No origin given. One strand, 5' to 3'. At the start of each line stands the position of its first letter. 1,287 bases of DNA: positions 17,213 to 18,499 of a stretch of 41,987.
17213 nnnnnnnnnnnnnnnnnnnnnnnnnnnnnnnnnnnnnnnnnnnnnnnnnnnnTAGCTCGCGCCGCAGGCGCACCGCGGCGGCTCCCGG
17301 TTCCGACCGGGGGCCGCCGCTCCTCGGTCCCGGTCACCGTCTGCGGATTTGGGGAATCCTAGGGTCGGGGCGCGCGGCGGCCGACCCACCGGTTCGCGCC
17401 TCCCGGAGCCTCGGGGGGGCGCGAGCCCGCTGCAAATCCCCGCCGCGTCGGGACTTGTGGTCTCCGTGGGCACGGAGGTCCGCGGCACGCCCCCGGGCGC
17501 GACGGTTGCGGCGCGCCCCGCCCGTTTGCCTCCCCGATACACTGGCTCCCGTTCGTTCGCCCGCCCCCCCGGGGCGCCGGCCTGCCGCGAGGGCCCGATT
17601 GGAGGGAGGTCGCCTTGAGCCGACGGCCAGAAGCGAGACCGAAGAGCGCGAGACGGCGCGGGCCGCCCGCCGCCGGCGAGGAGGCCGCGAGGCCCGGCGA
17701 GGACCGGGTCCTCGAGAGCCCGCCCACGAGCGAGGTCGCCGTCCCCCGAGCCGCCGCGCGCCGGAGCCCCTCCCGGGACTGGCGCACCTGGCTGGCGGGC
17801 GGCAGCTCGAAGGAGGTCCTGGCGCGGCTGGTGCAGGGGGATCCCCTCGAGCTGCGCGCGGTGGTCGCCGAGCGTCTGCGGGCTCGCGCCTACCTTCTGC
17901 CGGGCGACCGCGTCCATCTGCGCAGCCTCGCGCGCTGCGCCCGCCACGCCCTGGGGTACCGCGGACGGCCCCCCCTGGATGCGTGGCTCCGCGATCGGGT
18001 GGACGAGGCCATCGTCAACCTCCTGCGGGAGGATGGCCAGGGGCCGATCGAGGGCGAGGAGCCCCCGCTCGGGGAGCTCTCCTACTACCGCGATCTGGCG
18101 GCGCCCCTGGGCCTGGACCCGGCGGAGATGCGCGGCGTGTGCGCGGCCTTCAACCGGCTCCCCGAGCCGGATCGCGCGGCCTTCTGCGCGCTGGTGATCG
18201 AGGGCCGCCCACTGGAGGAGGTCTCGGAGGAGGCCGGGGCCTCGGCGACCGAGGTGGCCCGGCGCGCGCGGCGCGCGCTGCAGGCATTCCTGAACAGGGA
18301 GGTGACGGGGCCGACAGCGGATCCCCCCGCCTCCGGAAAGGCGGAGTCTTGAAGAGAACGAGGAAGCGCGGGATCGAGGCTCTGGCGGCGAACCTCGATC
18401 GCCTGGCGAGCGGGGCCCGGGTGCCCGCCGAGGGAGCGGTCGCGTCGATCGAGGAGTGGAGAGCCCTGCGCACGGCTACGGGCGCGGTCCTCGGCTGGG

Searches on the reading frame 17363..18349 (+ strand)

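Call 56: search_protein_families(library=pfam, proteins=[window:17363-18349:+], max_evalue=0.001)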
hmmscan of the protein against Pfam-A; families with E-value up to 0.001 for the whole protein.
window:17363-18349:+ (329 aa): 2 families
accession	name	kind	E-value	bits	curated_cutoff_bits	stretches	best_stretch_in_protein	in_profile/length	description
PF08281.18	Sigma70_r4_2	-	1.6e-05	24.9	25.7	1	262-308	7-53/54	Sigma-70, region 4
PF13404.12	HTH_AsnC-type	-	0.00017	21.8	27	0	282-304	18-40/42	AsnC-type helix-turn-helix domain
